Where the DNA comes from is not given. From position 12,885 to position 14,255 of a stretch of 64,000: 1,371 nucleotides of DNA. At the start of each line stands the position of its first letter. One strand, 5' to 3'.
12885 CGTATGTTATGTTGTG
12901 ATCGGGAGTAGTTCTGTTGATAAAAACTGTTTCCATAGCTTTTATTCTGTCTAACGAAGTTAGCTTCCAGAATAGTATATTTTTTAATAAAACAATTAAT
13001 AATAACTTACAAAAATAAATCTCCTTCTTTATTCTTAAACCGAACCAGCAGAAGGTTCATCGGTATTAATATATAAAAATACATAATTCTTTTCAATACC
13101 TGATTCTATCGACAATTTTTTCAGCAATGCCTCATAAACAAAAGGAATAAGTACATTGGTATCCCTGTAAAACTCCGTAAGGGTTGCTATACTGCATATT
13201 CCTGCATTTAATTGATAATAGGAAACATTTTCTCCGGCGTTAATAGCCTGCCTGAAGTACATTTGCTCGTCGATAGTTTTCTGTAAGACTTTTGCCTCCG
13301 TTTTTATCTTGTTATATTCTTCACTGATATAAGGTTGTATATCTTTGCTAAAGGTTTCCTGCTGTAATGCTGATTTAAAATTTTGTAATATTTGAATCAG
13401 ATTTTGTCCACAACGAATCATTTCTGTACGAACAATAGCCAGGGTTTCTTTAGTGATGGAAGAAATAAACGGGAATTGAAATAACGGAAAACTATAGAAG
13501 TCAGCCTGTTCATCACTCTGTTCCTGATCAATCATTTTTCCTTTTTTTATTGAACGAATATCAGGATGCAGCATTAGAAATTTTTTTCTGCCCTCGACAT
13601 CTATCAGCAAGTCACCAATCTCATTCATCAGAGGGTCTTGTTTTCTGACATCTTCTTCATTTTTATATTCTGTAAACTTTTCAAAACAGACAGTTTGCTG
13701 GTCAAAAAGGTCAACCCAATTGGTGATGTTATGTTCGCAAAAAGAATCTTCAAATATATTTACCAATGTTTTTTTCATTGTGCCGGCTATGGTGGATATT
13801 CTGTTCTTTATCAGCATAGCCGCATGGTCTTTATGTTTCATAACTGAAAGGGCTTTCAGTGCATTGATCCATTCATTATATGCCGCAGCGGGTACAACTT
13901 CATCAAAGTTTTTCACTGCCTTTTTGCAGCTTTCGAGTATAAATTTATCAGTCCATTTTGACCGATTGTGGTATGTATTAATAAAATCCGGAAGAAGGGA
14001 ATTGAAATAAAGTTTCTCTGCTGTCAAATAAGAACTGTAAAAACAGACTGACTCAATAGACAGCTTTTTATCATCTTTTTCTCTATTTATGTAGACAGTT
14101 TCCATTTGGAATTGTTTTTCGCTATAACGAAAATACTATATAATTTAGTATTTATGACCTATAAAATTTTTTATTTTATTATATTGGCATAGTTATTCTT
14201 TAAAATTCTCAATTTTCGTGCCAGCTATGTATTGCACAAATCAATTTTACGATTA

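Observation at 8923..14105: Four-gene minus-strand island: an NYN (Zc3h12a-like) ribonuclease fusion plus three tandem paralogs of an uncharacterised family, bracketed by repeats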

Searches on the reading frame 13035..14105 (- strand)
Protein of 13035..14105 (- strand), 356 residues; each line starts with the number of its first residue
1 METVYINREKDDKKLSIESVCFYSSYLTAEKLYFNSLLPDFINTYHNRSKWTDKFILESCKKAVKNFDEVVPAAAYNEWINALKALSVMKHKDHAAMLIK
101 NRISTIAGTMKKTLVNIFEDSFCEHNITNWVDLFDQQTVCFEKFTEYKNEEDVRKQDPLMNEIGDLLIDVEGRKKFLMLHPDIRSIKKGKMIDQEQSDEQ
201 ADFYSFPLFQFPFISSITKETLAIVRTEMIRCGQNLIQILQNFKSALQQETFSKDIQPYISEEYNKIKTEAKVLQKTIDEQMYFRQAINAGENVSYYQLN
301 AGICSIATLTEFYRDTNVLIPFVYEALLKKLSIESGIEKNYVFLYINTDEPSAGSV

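Call 3: search_protein_families(library=pfam, proteins=[window:13035-14105:-], max_evalue=1)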
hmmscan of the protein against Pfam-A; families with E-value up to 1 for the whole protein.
window:13035-14105:- (356 aa): 4 families
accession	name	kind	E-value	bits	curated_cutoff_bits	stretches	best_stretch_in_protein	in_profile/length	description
PF22539.1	DUF7004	-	0.012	16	27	1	3-100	19-114/155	Family of unknown function (DUF7004)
PF11638.13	DnaA_N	-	0.05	13.8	24.6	0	64-102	8-45/65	DnaA N-terminal domain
PF20149.4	DUF6532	-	0.057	13.7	24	1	58-146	32-102/194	Domain of unknown function (DUF6532)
PF00479.28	G6PD_N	-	0.067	14.3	22.1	0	237-305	31-97/183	Glucose-6-phosphate dehydrogenase, NAD binding domain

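Call 4: search_protein_families(library=ncbifam, proteins=[window:13035-14105:-], max_evalue=1)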
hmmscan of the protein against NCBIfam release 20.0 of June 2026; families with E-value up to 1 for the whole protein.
window:13035-14105:- (356 aa): 0 families

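Call 5: search_protein_families(library=padloc, proteins=[window:13035-14105:-], max_evalue=1)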
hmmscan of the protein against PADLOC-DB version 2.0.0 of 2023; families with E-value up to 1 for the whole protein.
window:13035-14105:- (356 aa): 0 families

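Call 11: find_homologous_proteins(query=window:13035-14105:-)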
Query window:13035-14105:- (356 aa): 4 proteins with E <= 0.001 among 2635 candidates.
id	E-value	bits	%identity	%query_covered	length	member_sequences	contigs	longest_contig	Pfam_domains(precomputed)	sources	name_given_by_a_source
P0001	5.7e-234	793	100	100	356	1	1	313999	-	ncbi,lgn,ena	-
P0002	2.0e-196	670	84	100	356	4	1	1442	-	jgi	-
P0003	6.4e-120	418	80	67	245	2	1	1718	-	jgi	jgi:hypothetical protein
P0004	1.7e-67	246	37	95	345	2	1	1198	-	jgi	jgi:hypothetical protein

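Call 17: find_homologous_proteins(query=A1, max_evalue=0.01)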
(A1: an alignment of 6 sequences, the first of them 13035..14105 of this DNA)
Query A1 (6 sequences) (356 aa, profile of the alignment): 10 proteins with E <= 0.01 among 8000 candidates.
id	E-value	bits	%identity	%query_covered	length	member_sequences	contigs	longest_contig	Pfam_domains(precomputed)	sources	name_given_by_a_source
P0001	8.8e-176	603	100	100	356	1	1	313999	-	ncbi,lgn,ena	-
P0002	7.6e-174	596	84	100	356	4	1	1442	-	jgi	-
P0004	4.9e-158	544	37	95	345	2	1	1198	-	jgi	jgi:hypothetical protein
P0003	2.6e-125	437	80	67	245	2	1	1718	-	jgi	jgi:hypothetical protein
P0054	4.6e-123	429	24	75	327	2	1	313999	-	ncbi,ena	-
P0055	2.3e-118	414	27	98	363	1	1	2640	-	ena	-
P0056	1.7e-116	408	27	98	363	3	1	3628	-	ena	-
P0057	1.2e-107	379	25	75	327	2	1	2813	-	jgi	jgi:hypothetical protein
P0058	3.0e-107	377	26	75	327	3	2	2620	-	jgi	jgi:hypothetical protein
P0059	1.3e-35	142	43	8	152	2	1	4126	-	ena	-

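Call 18: find_encoding_contigs(protein=P0001, flank=10000, max_places=3)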
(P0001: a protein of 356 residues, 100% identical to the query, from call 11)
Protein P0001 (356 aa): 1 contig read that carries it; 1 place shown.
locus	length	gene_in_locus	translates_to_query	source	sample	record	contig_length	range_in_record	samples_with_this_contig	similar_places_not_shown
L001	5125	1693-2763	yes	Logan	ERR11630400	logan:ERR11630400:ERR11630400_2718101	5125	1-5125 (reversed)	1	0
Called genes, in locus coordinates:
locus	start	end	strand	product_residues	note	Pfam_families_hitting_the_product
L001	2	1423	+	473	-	?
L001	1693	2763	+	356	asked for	-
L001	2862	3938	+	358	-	-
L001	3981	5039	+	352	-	-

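Call 31: search_protein_representatives(alignment_id=A1)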
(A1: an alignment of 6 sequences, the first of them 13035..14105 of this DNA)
Query: 6 sequences, 357 profile positions. Proteins with E-value up to 0.001 (for the whole library): 276; up to 1e-10: 191; up to 1e-30: 32. The best 150 are listed.
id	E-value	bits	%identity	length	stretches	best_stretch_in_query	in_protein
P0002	2.4e-174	596.4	-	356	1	1-356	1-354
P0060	1.1e-152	525.2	-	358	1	1-353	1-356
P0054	1.5e-123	429.3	-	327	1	38-354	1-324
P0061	8.0e-99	348.0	-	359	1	1-352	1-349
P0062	7.2e-93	328.4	-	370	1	1-354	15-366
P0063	5.6e-77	276.1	-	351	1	1-350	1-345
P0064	6.1e-74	266.1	-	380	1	1-352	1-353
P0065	1.3e-70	255.1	-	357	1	1-350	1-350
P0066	2.3e-67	244.5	-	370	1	1-349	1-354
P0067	3.0e-62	227.7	-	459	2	200-350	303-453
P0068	2.5e-58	214.7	-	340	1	18-350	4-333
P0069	6.3e-57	210.1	-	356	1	13-349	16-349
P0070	1.6e-53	198.9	-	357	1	1-350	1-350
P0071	3.0e-53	198.0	-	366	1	1-350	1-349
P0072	2.5e-49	185.1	-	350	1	13-346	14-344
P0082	9.6e-36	140.5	-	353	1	1-357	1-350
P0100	2.1e-28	116.3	-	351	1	1-355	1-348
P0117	5.6e-26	108.3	-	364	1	1-349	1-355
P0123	7.6e-25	104.6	-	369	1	1-352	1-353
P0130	3.7e-24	102.4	-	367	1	1-346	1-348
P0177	1.6e-18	83.8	-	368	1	1-349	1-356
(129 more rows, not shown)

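Call 42: search_solved_structures(query=A3, max_evalue=1)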
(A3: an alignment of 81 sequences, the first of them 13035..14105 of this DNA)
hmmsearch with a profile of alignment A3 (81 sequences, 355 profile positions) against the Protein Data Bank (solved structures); distinct sequences matched with E-value up to 1: 13.
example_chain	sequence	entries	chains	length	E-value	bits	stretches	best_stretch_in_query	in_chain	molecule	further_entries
7xvo_D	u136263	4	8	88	0.039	16.2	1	221-278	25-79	Uncharacterized protein | a protein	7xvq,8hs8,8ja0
8hns_A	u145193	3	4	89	0.041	16.1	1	221-278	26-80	anti-CRISPR protein AcrIIC4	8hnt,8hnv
7f7p_A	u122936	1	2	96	0.049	15.9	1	221-278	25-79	anti-CRISPR protein AcrIIC4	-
7msl_A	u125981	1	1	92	0.049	15.9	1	221-278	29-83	AcrIIC4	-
3tv5_A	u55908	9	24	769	0.18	14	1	219-262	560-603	Acetyl-CoA carboxylase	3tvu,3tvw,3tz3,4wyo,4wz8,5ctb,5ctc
5j73_A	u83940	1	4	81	0.43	12.7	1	59-122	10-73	protein design 2L4HC2_9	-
1uyv_A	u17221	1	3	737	0.5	12.5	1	220-262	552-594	ACETYL-COA CARBOXYLASE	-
1uyr_A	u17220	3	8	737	0.5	12.5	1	220-262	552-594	ACETYL-COA CARBOXYLASE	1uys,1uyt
3pgq_A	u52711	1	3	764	0.5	12.5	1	220-262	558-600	Acetyl-CoA carboxylase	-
1w2x_A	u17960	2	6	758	0.5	12.5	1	220-262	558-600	ACETYL-COA CARBOXYLASE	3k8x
3h0j_A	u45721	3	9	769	0.51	12.5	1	220-262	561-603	Acetyl-CoA carboxylase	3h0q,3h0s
1od2_A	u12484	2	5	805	0.54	12.4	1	220-262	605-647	ACETYL-COENZYME A CARBOXYLASE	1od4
9tlp_A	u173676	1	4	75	0.99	11.6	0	218-274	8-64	Sc-apCC-2-BCL-xL-6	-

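Call 48: predict_structure(alignment_id=A3)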
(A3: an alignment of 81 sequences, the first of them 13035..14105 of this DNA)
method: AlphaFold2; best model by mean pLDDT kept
length: 356 residues; sequences in the alignment: 81
mean_pLDDT: 94.4   pTM: 0.90
mean pLDDT of the five models: 94.4, 94.3, 94.1, 93.5, 93.3
residues with pLDDT >= 90: 319; 70-90: 30; 50-70: 2; < 50: 5
segments of 3 or more residues with pLDDT < 50: 352-356
pLDDT, mean of each block of 10 residues (from residue 1): 94 91 97 96 96 97 95 96 97 97 98 97 97 96 80 85 95 96 96 87 97 97 98 98 97 96 97 98 98 96 98 96 96 97 91 46
secondary structure, 60 per line:
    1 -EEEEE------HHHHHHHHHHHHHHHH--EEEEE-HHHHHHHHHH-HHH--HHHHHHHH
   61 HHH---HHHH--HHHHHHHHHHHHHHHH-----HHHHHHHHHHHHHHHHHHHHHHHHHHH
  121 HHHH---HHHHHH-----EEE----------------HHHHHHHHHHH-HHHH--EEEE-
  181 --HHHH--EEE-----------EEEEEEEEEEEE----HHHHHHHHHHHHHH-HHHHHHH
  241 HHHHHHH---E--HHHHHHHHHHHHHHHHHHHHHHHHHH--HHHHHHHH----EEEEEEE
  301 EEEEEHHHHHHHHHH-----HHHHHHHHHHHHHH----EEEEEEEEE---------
elements in order: E2-6 H13-28 E31-35 H37-46 H53-63 H67-70 H73-88 H94-124 H128-133 E139-141 H158-168 H170-173 E176-179 H183-186 E189-191 E203-214 H219-232 H234-247 H254-279 H282-289 E294-305 H306-315 H321-334 E339-347

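Call 56: find_related_loci(query=A4, collection=metagenome_contigs, flank=6000)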
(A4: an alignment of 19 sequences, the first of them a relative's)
Query A4 (353 aa) in metagenome_contigs; peptide patterns used: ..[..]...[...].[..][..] (x = any residue, [..] = any of these).
22 stretches matched a pattern; 6 encode a relative of the query (tblastn E <= 1e-3); 6 distinct loci.
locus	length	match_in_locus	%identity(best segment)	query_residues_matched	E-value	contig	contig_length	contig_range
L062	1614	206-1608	40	1-340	6e-76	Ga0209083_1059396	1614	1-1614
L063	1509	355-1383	37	1-343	4e-71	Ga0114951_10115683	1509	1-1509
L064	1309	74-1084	36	5-343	1e-69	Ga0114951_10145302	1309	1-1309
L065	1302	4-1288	45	1-340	2e-52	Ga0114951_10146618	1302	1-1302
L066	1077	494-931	51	195-340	1e-46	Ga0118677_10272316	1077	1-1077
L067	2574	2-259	70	261-346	5e-35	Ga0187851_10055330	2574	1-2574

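Call 58: find_encoding_contigs(protein=P0100, flank=6000, max_places=6)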
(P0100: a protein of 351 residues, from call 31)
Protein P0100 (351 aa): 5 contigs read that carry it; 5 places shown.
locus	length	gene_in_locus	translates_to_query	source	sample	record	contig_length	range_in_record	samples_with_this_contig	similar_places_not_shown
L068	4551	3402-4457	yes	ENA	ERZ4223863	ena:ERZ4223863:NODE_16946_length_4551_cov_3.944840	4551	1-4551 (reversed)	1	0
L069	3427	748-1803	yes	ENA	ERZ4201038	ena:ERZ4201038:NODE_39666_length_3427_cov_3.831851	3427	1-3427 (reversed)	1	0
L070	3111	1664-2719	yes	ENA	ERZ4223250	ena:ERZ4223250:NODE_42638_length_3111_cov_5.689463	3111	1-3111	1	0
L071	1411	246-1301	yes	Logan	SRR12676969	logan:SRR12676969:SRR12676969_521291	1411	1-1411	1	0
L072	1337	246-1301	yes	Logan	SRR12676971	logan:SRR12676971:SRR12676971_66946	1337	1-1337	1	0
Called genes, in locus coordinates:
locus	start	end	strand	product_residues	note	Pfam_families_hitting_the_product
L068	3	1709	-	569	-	?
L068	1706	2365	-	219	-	-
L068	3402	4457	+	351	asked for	-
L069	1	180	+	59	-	?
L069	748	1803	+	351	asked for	-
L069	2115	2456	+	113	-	PF01155:HypA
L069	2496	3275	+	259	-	PF02492:cobW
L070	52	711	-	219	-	-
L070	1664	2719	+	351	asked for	-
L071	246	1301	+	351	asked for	-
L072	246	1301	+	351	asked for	-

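Call 59: find_encoding_contigs(protein=P0082, flank=6000, max_places=6)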
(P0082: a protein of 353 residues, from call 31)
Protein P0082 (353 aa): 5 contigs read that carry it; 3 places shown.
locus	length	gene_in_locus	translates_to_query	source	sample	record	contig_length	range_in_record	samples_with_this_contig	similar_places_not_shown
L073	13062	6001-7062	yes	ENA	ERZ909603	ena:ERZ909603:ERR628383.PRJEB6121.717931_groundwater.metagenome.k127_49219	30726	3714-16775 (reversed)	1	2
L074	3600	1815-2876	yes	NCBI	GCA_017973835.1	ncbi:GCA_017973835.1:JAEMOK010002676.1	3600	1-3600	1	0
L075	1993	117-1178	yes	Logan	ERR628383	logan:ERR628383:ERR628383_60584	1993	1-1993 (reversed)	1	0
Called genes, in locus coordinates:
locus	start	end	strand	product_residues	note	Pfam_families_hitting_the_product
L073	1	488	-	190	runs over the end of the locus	PF18347:DUF5606, PF21186:DUF6852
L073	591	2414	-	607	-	PF00664:ABC_membrane, PF00005:ABC_tran, PF02463:SMC_N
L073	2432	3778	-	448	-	PF00206:Lyase_1, PF08328:ASL_C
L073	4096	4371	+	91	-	-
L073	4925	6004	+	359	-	-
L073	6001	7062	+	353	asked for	-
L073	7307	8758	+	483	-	PF11977:RNase_Zc3h12a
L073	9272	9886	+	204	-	-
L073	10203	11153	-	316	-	PF13620:CarboxypepD_reg (weak)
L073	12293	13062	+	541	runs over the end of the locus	PF00171:Aldedh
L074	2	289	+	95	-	?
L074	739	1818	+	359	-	-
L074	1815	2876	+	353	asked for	-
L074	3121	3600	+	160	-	?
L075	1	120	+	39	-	?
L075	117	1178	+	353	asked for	-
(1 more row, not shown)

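Call 60: find_encoding_contigs(protein=P0177, flank=6000, max_places=6)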
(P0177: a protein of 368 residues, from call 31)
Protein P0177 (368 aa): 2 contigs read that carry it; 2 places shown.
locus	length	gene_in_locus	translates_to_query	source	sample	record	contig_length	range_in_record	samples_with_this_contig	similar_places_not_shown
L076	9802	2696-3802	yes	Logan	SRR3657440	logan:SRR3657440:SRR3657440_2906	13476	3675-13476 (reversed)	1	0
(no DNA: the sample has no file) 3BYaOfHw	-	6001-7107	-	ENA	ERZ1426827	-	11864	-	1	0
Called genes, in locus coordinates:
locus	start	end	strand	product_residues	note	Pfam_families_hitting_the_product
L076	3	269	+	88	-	?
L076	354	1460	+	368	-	-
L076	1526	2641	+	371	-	-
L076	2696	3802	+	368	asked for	-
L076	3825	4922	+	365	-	-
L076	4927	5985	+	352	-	-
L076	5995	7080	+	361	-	-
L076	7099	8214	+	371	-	-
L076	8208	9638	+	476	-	PF11977:RNase_Zc3h12a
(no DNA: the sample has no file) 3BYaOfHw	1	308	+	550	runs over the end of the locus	PF00083:Sugar_tr, PF07690:MFS_1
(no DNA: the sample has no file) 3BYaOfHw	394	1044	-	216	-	PF02163:Peptidase_M50 (weak)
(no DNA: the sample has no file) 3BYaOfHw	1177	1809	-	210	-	-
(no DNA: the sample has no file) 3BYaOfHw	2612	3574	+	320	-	-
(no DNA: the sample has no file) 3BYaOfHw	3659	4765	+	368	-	-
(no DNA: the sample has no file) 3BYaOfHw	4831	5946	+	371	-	-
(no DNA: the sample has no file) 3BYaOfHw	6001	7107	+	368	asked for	-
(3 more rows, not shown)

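Call 69: fold_search(model_id=the predicted structure, library=viral)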
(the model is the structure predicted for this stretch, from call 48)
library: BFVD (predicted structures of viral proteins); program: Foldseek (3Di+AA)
matches with E <= 10: 241; with E <= 0.001: 0
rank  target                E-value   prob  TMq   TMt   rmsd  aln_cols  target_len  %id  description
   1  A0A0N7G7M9            2.8e-01  0.06  0.12  0.08  27.0       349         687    9  AAA+ family ATPase [Chrysochromulina ericina virus CeV-01B]
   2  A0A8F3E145            4.1e-01  0.11  0.11  0.17  17.3       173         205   12  Replication-associated protein [Cressdnaviricota sp.]
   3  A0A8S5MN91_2          4.3e-01  0.09  0.16  0.07  22.6       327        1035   12  Uncharacterized protein [Myoviridae sp. ctI7W9]
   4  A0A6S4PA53            5.6e-01  0.08  0.08  0.08  19.2       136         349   12  Integrase [uncultured phage_MedDCM-OCT-S31-C1]
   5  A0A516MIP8            6.6e-01  0.04  0.13  0.05  26.0       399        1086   14  (no name in the UniProt tables at hand)
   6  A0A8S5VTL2            7.3e-01  0.04  0.11  0.14  24.8       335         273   10  (no name in the UniProt tables at hand)
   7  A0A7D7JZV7            8.2e-01  0.06  0.12  0.08  26.2       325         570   10  (no name in the UniProt tables at hand)
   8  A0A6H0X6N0            1.0e+00  0.04  0.12  0.06  29.8       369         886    9  Internal virion protein B [Aeromonas phage PS]
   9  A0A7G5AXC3            1.1e+00  0.09  0.11  0.20  20.3       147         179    7  MC122L [Molluscum contagiosum virus subtype 1]
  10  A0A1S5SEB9            1.2e+00  0.06  0.14  0.13  24.0       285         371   11  (no name in the UniProt tables at hand)
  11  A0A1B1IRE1            1.2e+00  0.02  0.10  0.09  22.7       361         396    9  (no name in the UniProt tables at hand)
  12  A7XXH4                1.3e+00  0.03  0.08  0.13  18.0       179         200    9  Uncharacterized protein [Thermus phage P74-26]
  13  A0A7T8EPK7            1.5e+00  0.23  0.12  0.07   8.7        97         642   15  Uncharacterized protein [Erwinia phage pEa_SNUABM_5]
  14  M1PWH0                1.5e+00  0.02  0.09  0.07  20.4       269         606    8  DNA ligase [Moumouvirus goulette]
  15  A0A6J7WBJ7            1.6e+00  0.08  0.11  0.22  10.6       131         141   15  Uncharacterized protein [uncultured Caudovirales phage]
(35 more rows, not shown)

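Call 72: search_protein_families(library=pfam, alignment_id=A3, max_evalue=0.01)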
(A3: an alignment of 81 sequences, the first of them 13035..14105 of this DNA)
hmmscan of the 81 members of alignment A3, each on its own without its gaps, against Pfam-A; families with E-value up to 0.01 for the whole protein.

A. member 1, window:13035-14105:- (356 aa): 0 families

B. families by the number of members that match (of 81 scanned): 8 families
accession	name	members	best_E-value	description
PF04045.19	P34-Arc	1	0.00017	Arp2/3 complex, 34 kD subunit p34-Arc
PF00443.35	UCH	1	0.00084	Ubiquitin carboxyl-terminal hydrolase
PF24920.1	C2_TCB1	1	0.002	Tricalbin-1-like, C2 domain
PF11315.13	Med30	1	0.0028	Mediator complex subunit 30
PF08655.15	DASH_Ask1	1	0.0052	DASH complex subunit Ask1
PF01935.23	DUF87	1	0.006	Helicase HerA, central domain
PF07464.16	ApoLp-III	1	0.0087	Apolipophorin-III precursor (apoLp-III)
PF25022.1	NPHP3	1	0.0098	Nephrocystin-3 domain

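Call 94: search_protein_families(library=phrogs, proteins=[window:13035-14105:-], max_evalue=0.01)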
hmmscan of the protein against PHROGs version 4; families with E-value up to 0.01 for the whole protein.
window:13035-14105:- (356 aa): 0 families

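Call 107: search_dna_similar(query=window:13035-14105:-, collection=plasmids, mode=protein, max_evalue=0.001, max_rows=15)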
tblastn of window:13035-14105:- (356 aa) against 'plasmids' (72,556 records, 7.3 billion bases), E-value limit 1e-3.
No match.

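Call 113: find_encoding_contigs(protein=P0117, flank=6000, max_places=4)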
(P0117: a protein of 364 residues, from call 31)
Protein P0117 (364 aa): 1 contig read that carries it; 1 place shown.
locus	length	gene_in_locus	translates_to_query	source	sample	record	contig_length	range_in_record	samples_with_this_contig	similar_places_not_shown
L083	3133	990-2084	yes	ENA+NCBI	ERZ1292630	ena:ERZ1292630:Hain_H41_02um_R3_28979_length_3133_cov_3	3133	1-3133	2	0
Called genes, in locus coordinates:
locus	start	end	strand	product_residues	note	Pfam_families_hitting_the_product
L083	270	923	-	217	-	-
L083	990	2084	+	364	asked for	-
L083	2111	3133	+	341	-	?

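Call 114: find_encoding_contigs(protein=P0123, flank=6000, max_places=4)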
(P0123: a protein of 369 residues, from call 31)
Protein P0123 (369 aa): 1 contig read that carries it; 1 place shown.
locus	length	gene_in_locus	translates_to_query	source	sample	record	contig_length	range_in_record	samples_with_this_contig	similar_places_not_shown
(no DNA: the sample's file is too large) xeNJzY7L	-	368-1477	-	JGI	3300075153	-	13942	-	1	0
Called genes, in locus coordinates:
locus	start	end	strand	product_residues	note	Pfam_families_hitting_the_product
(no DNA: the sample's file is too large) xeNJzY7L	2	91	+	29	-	?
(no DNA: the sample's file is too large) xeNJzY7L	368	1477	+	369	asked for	-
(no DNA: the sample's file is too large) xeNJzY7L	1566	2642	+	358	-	-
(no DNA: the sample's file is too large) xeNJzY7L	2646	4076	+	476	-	PF11977:RNase_Zc3h12a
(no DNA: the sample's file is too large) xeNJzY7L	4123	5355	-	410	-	PF07670:Gate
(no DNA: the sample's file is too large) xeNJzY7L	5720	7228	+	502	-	PF00289:Biotin_carb_N, PF02222:ATP-grasp, PF02786:CPSase_L_D2, PF07478:Dala_Dala_lig_C (weak), PF02785:Biotin_carb_C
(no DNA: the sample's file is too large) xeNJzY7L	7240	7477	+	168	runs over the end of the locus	PF25917:BSH_RND (faint), PF00364:Biotin_lipoyl, PF25984:BSH_YknX (faint)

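Call 115: find_encoding_contigs(protein=P0130, flank=6000, max_places=4)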
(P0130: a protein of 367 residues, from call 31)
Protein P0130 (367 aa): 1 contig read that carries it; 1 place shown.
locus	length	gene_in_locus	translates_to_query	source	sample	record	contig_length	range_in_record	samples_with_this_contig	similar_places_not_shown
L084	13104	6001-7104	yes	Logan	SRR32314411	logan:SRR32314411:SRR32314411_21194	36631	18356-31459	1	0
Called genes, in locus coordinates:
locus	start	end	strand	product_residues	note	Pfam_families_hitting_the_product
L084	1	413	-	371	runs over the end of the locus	PF13439:Glyco_transf_4, PF00534:Glycos_transf_1, PF13692:Glyco_trans_1_4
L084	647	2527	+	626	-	PF00912:Transgly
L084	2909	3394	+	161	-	-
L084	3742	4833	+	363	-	-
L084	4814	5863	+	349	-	-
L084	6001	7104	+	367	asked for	-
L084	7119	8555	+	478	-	PF11977:RNase_Zc3h12a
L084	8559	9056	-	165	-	PF09537:DUF2383 (weak), PF13668:Ferritin_2 (faint), PF02915:Rubrerythrin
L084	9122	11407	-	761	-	PF01734:Patatin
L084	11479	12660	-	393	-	PF01053:Cys_Met_Meta_PP, PF06838:Met_gamma_lyase (weak), PF00155:Aminotran_1_2, PF00266:Aminotran_5 (weak)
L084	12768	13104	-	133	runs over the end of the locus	PF02566:OsmC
